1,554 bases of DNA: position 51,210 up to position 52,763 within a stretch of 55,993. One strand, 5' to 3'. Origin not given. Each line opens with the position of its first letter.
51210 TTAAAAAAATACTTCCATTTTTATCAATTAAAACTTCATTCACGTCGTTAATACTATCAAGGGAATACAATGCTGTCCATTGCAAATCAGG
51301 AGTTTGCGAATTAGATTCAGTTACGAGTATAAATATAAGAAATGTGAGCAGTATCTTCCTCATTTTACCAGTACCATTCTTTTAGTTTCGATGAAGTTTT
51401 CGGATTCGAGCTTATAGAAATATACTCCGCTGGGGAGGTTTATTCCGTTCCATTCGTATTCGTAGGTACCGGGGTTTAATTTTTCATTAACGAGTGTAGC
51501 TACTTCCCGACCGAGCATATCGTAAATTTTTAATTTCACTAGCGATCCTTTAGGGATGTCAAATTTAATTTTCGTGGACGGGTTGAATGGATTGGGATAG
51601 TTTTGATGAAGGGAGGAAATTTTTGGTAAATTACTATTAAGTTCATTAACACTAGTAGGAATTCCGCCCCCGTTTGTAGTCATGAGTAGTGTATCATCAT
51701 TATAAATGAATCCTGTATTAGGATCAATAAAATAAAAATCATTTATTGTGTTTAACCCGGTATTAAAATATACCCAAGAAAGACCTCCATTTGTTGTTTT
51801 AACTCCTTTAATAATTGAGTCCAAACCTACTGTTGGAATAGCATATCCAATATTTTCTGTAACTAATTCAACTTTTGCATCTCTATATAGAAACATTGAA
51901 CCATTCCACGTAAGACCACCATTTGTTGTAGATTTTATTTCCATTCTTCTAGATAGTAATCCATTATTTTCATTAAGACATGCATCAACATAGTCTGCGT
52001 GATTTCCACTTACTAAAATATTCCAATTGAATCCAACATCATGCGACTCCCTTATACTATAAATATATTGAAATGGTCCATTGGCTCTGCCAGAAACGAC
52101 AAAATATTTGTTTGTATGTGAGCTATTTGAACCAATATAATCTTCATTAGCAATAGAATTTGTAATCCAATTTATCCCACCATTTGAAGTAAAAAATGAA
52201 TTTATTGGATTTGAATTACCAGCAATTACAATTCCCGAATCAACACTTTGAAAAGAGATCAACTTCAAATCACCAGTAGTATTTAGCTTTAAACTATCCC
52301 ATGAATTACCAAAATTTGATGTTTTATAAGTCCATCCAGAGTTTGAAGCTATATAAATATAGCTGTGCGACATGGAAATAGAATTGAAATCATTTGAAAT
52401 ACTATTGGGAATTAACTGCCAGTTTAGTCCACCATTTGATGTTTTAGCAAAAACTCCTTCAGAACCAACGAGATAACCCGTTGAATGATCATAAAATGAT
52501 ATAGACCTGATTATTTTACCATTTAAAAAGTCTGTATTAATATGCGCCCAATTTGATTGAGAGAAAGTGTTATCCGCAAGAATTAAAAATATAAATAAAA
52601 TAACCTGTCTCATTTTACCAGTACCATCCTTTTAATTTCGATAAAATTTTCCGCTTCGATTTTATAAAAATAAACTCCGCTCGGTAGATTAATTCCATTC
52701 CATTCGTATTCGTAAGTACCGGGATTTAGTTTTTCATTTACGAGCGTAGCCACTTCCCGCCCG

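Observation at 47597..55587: Five translationally coupled T9SS cargo genes sharing a near-identical ~250-bp sorting-domain/junction cassette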

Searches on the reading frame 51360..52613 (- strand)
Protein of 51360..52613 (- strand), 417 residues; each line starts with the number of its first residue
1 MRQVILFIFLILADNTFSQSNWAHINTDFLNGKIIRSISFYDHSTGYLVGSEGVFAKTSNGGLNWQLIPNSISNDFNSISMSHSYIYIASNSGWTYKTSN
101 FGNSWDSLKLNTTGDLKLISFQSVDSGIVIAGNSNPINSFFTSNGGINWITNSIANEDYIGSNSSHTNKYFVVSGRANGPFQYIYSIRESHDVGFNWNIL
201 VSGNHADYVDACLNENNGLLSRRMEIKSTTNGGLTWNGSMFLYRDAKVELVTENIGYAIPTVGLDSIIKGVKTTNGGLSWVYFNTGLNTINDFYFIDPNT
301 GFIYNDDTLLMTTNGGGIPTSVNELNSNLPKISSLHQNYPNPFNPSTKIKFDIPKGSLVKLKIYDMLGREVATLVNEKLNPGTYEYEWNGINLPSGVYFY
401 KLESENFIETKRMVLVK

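Call 9: search_protein_families(library=pfam, proteins=[window:51360-52613:-], max_evalue=0.01)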
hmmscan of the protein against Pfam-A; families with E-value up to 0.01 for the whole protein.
window:51360-52613:- (417 aa): 5 families
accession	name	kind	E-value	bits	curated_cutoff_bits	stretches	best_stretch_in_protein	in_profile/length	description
PF14870.12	PSII_BNR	-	2.9e-13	50.2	27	1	18-178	5-167/303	Photosynthesis system II assembly factor YCF48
PF18962.6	Por_Secre_tail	-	2.2e-10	41.1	27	1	339-414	2-74/75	Secretion system C-terminal sorting domain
PF13860.13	FlgD_ig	-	9.1e-05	22.8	27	1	353-405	18-76/79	FlgD Ig-like domain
PF13585.12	CHU_C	-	0.0015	19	27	1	358-405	28-73/86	CHU_C Type IX secretion signal domain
PF13169.11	Poxvirus_B22R_N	-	0.0026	18.7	25.8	0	61-87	48-75/89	Poxvirus B22R protein N-terminal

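Call 10: search_protein_families(library=ncbifam, proteins=[window:51360-52613:-], max_evalue=0.01)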
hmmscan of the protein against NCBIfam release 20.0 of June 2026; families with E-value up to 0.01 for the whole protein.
window:51360-52613:- (417 aa): 5 families
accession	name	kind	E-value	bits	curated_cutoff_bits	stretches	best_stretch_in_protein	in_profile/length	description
TIGR04183.1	Por_Secre_tail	domain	7e-13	48.4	23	1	339-414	2-70/72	T9SS type A sorting domain-containing protein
NF010237.0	PRK13684.1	equivalog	2.3e-12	46.6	326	1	16-178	31-194/334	photosynthesis system II assembly factor Ycf48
NF052323.1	T9SSA_dep_M6i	equivalog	2.3e-08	32.5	600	1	338-406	960-1028/1043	T9SS-dependent M6-like inactivated metalloprotease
NF038113.1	T9SSA_dep_M36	equivalog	5.3e-08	31.5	885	1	335-414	792-867/869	T9SS-dependent M36 family metallopeptidase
NF045728.1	glycosyl_F510_1955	equivalog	0.0012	18.1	175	1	56-150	75-171/246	F510_1955 family glycosylhydrolase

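Call 12: find_encoding_contigs(protein=window:51360-52613:-, flank=10000, max_places=6)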
Protein window:51360-52613:- (417 aa): 2 contigs read that carry it; 2 places shown.
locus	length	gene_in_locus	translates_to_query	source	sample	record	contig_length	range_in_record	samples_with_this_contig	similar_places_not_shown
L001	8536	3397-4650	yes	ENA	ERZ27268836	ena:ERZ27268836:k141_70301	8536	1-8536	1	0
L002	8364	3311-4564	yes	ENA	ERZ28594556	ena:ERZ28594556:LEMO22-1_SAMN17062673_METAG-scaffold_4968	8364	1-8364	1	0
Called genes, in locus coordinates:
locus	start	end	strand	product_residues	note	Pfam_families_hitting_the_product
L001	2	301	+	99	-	?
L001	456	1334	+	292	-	PF13860:FlgD_ig (weak), PF18962:Por_Secre_tail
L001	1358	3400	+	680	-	PF02012:BNR (faint), PF14870:PSII_BNR, PF18962:Por_Secre_tail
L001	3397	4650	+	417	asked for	PF14870:PSII_BNR, PF18962:Por_Secre_tail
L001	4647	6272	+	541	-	PF18962:Por_Secre_tail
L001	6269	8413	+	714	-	PF14870:PSII_BNR (weak), PF18962:Por_Secre_tail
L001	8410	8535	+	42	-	?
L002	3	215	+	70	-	?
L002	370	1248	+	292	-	PF13860:FlgD_ig (weak), PF18962:Por_Secre_tail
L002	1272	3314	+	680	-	PF02012:BNR (faint), PF14870:PSII_BNR, PF18962:Por_Secre_tail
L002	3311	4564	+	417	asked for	PF14870:PSII_BNR, PF18962:Por_Secre_tail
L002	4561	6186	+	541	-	PF18962:Por_Secre_tail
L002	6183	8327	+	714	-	PF14870:PSII_BNR (weak), PF18962:Por_Secre_tail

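Call 13: find_homologous_proteins(query=window:51360-52613:-, max_evalue=1e-10)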
Query window:51360-52613:- (417 aa): 7908 proteins with E <= 1e-10 among 8000 candidates; the best 120 are listed.
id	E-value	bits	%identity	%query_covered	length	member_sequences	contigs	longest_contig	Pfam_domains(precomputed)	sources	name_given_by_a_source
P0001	1.8e-276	935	100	100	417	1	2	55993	PF18962.8,PF14870.13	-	-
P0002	1.7e-164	566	61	100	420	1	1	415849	PF18962.8,PF14870.13,PF15902.13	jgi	jgi:photosystem II stability/assembly factor-like uncharacterized protein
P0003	2.0e-100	355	45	97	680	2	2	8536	PF18962.8,PF14870.13,PF02012.27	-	-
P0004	1.1e-77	280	37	94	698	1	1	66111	PF18962.8,PF14870.13,PF15902.13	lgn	-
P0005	5.4e-75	271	34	98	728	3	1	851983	PF18962.8,PF14870.13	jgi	jgi:photosystem II stability/assembly factor-like uncharacterized protein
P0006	6.2e-72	261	36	95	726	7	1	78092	PF18962.8,PF14870.13,PF02012.27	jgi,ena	-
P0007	2.0e-71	259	35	95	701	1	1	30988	PF18962.8,PF14870.13,PF02012.27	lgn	-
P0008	8.5e-71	257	36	95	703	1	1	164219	PF18962.8,PF14870.13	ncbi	-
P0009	1.3e-70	257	38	95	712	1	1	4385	PF18962.8,PF14870.13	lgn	-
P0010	2.7e-70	256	38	92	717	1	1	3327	PF18962.8,PF14870.13,PF15902.13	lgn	-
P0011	5.8e-70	255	33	91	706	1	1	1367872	PF18962.8,PF14870.13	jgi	jgi:photosystem II stability/assembly factor-like uncharacterized protein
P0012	7.1e-70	254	37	91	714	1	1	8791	PF18962.8,PF14870.13,PF15902.13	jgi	jgi:photosystem II stability/assembly factor-like uncharacterized protein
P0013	7.4e-70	254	33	92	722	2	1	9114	PF18962.8,PF14870.13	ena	-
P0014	1.1e-69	254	37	92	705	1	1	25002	PF18962.8,PF14870.13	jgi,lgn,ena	-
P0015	1.6e-69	253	36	93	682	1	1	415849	PF18962.8,PF14870.13,PF15902.13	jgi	jgi:photosystem II stability/assembly factor-like uncharacterized protein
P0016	1.8e-69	253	35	98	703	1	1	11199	PF18962.8,PF14870.13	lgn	-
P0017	6.8e-69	251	36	95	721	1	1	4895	PF18962.8,PF14870.13,PF15902.13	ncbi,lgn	ncbi:hypothetical protein BH10BAC5_BH10BAC5_29340 [soil metagenome]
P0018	8.2e-69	251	32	98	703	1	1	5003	PF18962.8,PF14870.13,PF02012.27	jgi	-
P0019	1.1e-68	250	42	95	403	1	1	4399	PF18962.8,PF14870.13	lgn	-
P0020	1.8e-68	250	33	98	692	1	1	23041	PF18962.8,PF14870.13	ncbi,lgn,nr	ncbi:MAG: YCF48-related protein [Ignavibacteriae bacterium]|nr:YCF48-related protein [Ignavibacterio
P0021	1.8e-68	250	36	95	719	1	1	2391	PF18962.8,PF14870.13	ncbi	-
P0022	2.0e-68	249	34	98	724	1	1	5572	PF18962.8,PF14870.13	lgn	-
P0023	3.2e-68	249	42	94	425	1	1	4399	PF18962.8,PF14870.13,PF15902.13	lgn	-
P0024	3.3e-68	249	36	95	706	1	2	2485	PF18962.8,PF14870.13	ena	-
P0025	4.2e-68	248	36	95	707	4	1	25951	PF18962.8,PF14870.13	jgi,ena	-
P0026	6.2e-68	248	37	92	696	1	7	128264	PF18962.8,PF14870.13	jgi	-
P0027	1.6e-67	246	33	91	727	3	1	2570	PF18962.8,PF14870.13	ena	-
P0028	2.6e-67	246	34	95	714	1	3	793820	PF18962.8,PF14870.13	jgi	jgi:photosystem II stability/assembly factor-like uncharacterized protein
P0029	3.1e-67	246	36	97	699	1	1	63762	PF18962.8,PF14870.13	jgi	jgi:photosystem II stability/assembly factor-like uncharacterized protein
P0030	3.3e-67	245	34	92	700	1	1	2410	PF18962.8,PF14870.13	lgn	-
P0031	6.2e-67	245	36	95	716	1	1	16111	PF18962.8,PF14870.13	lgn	-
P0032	7.2e-67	244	35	91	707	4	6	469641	PF18962.8,PF14870.13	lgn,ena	-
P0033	8.9e-67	244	35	92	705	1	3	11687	PF18962.8,PF14870.13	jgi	-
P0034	9.9e-67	244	32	96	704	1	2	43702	PF18962.8,PF14870.13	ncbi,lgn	-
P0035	2.2e-66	243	36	95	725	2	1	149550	PF18962.8,PF14870.13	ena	-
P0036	2.8e-66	242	37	91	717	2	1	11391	PF18962.8,PF14870.13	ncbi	ncbi:MAG: YCF48-related protein [Ignavibacteria bacterium]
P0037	3.5e-66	242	40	91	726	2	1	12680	PF18962.8,PF14870.13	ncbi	-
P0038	4.0e-66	242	34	98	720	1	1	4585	PF18962.8,PF14870.13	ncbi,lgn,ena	-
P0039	9.8e-66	241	34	98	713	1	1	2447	PF18962.8,PF14870.13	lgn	-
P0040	1.0e-65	240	33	98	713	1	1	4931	PF18962.8,PF14870.13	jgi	-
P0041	1.2e-65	240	33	93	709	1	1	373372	PF18962.8,PF14870.13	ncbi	-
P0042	2.0e-65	240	35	91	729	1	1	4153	PF18962.8,PF14870.13,PF02012.27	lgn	-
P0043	3.7e-65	239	35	92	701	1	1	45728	PF18962.8,PF14870.13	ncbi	-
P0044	4.6e-65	238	35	76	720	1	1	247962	PF18962.8,PF14870.13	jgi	jgi:photosystem II stability/assembly factor-like uncharacterized protein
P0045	4.8e-65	238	31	89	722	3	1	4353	PF18962.8,PF14870.13,PF02012.27,PF15902.13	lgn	-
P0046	4.9e-65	238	34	91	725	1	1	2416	PF18962.8,PF14870.13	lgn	-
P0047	5.0e-65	238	35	92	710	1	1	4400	PF18962.8,PF14870.13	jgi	jgi:photosystem II stability/assembly factor-like uncharacterized protein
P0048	5.3e-65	238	41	88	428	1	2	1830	PF18962.8,PF14870.13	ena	-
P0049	5.6e-65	238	33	98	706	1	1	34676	PF18962.8,PF14870.13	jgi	jgi:photosystem II stability/assembly factor-like uncharacterized protein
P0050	6.3e-65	238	35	91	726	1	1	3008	PF18962.8,PF14870.13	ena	-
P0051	8.1e-65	238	33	95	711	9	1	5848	PF18962.8,PF14870.13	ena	-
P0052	9.3e-65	237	35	95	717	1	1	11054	PF18962.8,PF14870.13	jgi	jgi:photosystem II stability/assembly factor-like uncharacterized protein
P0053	1.0e-64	237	35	99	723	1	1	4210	PF18962.8,PF14870.13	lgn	-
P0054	1.3e-64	237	32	96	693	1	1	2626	PF18962.8,PF14870.13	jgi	jgi:photosystem II stability/assembly factor-like uncharacterized protein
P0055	1.4e-64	237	36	91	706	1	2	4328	PF18962.8,PF14870.13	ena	-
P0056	1.4e-64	237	35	92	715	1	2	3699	PF18962.8,PF14870.13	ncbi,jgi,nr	ncbi:MAG: T9SS C-terminal target domain-containing protein [Ignavibacteriae bacterium]|nr:MAG: T9SS 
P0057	1.7e-64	237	36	90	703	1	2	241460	PF18962.8,PF14870.13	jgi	-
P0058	1.7e-64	236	35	92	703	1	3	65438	PF18962.8,PF14870.13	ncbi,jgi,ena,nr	ncbi:MAG: T9SS type A sorting domain-containing protein [Ignavibacteria bacterium]|nr:T9SS type A so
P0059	1.8e-64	236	31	92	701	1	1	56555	PF18962.8,PF14870.13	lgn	-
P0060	2.0e-64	236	38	93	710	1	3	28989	PF18962.8,PF14870.13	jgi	jgi:photosystem II stability/assembly factor-like uncharacterized protein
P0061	2.1e-64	236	33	88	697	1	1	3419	PF18962.8,PF14870.13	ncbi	-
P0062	2.1e-64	236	35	91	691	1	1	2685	PF18962.8,PF14870.13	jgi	jgi:photosystem II stability/assembly factor-like uncharacterized protein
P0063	2.1e-64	236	32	94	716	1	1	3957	PF18962.8,PF14870.13,PF15902.13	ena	-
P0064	2.8e-64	236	36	92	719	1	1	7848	PF18962.8,PF14870.13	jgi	jgi:photosystem II stability/assembly factor-like uncharacterized protein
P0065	3.9e-64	235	35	91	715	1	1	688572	PF18962.8,PF14870.13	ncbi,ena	-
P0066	4.1e-64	235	32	97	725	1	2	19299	PF18962.8,PF14870.13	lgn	-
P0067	4.1e-64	235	35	92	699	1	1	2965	PF18962.8,PF14870.13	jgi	jgi:photosystem II stability/assembly factor-like uncharacterized protein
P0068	4.4e-64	235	35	91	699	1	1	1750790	PF18962.8,PF14870.13,PF02012.27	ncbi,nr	ncbi:MAG: T9SS type A sorting domain-containing protein [Bacteroidetes bacterium]|nr:T9SS type A sor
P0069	4.7e-64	235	34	92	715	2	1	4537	PF18962.8,PF14870.13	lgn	-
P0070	4.7e-64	235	34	92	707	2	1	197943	PF18962.8,PF14870.13,PF15902.13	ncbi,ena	-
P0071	5.2e-64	235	34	91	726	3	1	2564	PF18962.8,PF14870.13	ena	-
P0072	5.3e-64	235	33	97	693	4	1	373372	PF18962.8,PF14870.13,PF15902.13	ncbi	-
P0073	6.4e-64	235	36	98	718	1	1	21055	PF18962.8,PF14870.13,PF02012.27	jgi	jgi:photosystem II stability/assembly factor-like uncharacterized protein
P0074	7.3e-64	234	34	95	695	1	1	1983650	PF18962.8,PF14870.13,PF02012.27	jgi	jgi:photosystem II stability/assembly factor-like uncharacterized protein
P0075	1.5e-63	233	33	95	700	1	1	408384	PF18962.8,PF14870.13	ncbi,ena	-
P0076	1.8e-63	233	32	95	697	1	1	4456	PF18962.8,PF14870.13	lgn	-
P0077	1.9e-63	233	29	91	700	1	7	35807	PF18962.8,PF14870.13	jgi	-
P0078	1.9e-63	233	31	95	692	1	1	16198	PF18962.8,PF14870.13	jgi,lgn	jgi:photosystem II stability/assembly factor-like uncharacterized protein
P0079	2.0e-63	233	35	95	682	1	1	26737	PF18962.8,PF14870.13,PF02012.27,PF15902.13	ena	-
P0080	2.0e-63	233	34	97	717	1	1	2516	PF18962.8,PF14870.13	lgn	-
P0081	2.1e-63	233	33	87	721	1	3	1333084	PF18962.8,PF14870.13,PF15902.13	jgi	jgi:photosystem II stability/assembly factor-like uncharacterized protein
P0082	2.3e-63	233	34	95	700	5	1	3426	PF18962.8,PF14870.13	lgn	-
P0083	2.8e-63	232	36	92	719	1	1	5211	PF18962.8,PF14870.13,PF13860.13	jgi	jgi:photosystem II stability/assembly factor-like uncharacterized protein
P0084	3.0e-63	232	35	95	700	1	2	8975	PF18962.8,PF14870.13,PF02012.27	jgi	jgi:photosystem II stability/assembly factor-like uncharacterized protein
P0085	3.1e-63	232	32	91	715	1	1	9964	PF18962.8,PF14870.13,PF15902.13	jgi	jgi:photosystem II stability/assembly factor-like uncharacterized protein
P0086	3.2e-63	232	52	31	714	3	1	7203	PF18962.8,PF14870.13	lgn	-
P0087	3.5e-63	232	34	95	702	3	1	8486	PF18962.8,PF14870.13,PF15902.13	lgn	-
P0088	3.7e-63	232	33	94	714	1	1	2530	PF18962.8,PF14870.13,PF15902.13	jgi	jgi:photosystem II stability/assembly factor-like uncharacterized protein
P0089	3.8e-63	232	32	91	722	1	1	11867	PF18962.8,PF14870.13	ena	-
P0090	4.3e-63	232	35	94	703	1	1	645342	PF18962.8,PF14870.13,PF02012.27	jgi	jgi:photosystem II stability/assembly factor-like uncharacterized protein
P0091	4.8e-63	232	34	91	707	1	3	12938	PF18962.8,PF14870.13,PF13860.13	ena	-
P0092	4.9e-63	232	33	99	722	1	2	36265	PF18962.8,PF14870.13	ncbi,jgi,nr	ncbi:MAG: T9SS C-terminal target domain-containing protein [Ignavibacteriae bacterium]|nr:MAG: T9SS 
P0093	5.8e-63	231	31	92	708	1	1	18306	PF18962.8,PF14870.13,PF13860.13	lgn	-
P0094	6.5e-63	231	32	96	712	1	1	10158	PF18962.8,PF14870.13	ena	-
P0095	6.8e-63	231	35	94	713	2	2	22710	PF18962.8,PF14870.13,PF15902.13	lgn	-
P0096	7.2e-63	231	29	95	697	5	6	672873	PF18962.8,PF14870.13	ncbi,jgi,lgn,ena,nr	ncbi:MAG TPA: YCF48-related protein [Ignavibacteria bacterium]|nr:YCF48-related protein [Ignavibacte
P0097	7.9e-63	231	35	92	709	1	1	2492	PF18962.8,PF14870.13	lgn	-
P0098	8.2e-63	231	34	95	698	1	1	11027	PF18962.8,PF14870.13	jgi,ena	-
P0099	8.7e-63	231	38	95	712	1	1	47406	PF18962.8,PF14870.13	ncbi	ncbi:MAG: YCF48-related protein [Ignavibacteria bacterium]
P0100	8.7e-63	231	30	93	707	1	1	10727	PF18962.8,PF14870.13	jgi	-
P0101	1.0e-62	231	31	92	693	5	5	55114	PF18962.8,PF14870.13,PF02012.27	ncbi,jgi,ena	-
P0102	1.0e-62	231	33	93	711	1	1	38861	PF18962.8,PF14870.13,PF15902.13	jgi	jgi:photosystem II stability/assembly factor-like uncharacterized protein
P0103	1.1e-62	231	30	92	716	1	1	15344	PF18962.8,PF14870.13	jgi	jgi:photosystem II stability/assembly factor-like uncharacterized protein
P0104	2.0e-62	230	35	95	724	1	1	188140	PF18962.8,PF14870.13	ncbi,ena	-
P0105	2.0e-62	230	36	92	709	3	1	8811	PF18962.8,PF14870.13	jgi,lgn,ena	-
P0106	2.0e-62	230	32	95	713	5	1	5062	PF18962.8,PF14870.13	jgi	-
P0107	3.0e-62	229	34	95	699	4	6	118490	PF18962.8,PF14870.13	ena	-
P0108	3.2e-62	229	34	91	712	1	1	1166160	PF18962.8,PF14870.13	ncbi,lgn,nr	ncbi:MAG TPA: YCF48-related protein [Ignavibacteria bacterium]|nr:YCF48-related protein [Ignavibacte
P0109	3.4e-62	229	34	98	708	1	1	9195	PF18962.8,PF14870.13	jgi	-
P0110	4.1e-62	229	33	98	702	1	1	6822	PF18962.8,PF14870.13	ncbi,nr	ncbi:MAG: T9SS type A sorting domain-containing protein [Ignavibacteria bacterium]|nr:T9SS type A so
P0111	4.1e-62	229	32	94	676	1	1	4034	PF18962.8,PF14870.13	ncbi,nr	ncbi:MAG: T9SS type A sorting domain-containing protein [Ignavibacteria bacterium]|nr:T9SS type A so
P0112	5.3e-62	228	34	92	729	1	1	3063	PF18962.8,PF14870.13,PF02012.27,PF15902.13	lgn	-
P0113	5.6e-62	228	35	92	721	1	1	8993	PF18962.8,PF14870.13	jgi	jgi:photosystem II stability/assembly factor-like uncharacterized protein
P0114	6.0e-62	228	31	92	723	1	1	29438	PF18962.8,PF14870.13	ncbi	-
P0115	6.7e-62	228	36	91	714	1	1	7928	PF18962.8,PF14870.13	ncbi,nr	ncbi:MAG: YCF48-related protein [Ignavibacteriae bacterium]|nr:YCF48-related protein [Ignavibacterio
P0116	8.1e-62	228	31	94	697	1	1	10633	PF18962.8,PF14870.13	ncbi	-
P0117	8.6e-62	228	30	95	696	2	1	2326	PF18962.8,PF14870.13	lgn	-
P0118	1.2e-61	227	32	95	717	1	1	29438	PF18962.8,PF14870.13,PF02012.27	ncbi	-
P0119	1.5e-61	227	32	98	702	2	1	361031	PF18962.8,PF14870.13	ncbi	-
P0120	1.7e-61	227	32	95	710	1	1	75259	PF18962.8,PF14870.13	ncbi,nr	ncbi:MAG: T9SS type A sorting domain-containing protein [Bacteroidota bacterium]|nr:T9SS type A sort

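Call 14: find_encoding_contigs(protein=P0002, flank=10000, max_places=4)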
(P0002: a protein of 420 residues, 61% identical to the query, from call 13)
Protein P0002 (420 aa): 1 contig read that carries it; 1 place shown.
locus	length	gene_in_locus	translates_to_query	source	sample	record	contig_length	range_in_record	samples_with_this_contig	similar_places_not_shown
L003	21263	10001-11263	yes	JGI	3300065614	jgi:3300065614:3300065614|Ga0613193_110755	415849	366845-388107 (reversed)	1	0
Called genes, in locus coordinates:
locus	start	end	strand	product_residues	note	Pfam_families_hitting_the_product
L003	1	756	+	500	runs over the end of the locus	PF18962:Por_Secre_tail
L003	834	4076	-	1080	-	PF13485:Peptidase_MA_2, PF00930:DPPIV_N (faint), PF26549:Tricorn_N (faint), PF23414:Beta-prop_EML_2 (weak), PF26550:Tricorn_2nd, PF23381:Beta-prop_IFT122_1st (weak), PF25174:Beta-prop_THOC3 (weak), PF07676:PD40 (weak)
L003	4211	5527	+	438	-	PF00675:Peptidase_M16, PF05193:Peptidase_M16_C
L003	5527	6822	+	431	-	PF00675:Peptidase_M16, PF05193:Peptidase_M16_C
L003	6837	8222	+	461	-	PF00675:Peptidase_M16, PF05193:Peptidase_M16_C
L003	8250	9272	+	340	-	PF20030:bpMoxR, PF00004:AAA (weak), PF07726:AAA_3, PF07728:AAA_5, PF17863:AAA_lid_2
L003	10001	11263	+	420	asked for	PF14870:PSII_BNR, PF15902:Sortilin-Vps10 (weak), PF18962:Por_Secre_tail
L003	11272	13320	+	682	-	PF15902:Sortilin-Vps10 (faint), PF14870:PSII_BNR, PF18962:Por_Secre_tail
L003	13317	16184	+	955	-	PF06739:SBBP (faint), PF07494:Reg_prop (faint), PF17164:DUF5122 (faint), PF13360:PQQ_2 (weak), PF25293:Beta-prop_EMC1_N (faint), PF18962:Por_Secre_tail (weak)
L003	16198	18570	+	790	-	-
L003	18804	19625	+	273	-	PF00181:Ribosomal_L2_N, PF03947:Ribosomal_L2_C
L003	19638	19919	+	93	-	PF00203:Ribosomal_S19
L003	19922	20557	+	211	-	PF00237:Ribosomal_L22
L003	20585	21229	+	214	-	PF05316:VAR1 (faint), PF07650:KH_2, PF00189:Ribosomal_S3_C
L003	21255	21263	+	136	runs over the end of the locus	PF00252:Ribosomal_L16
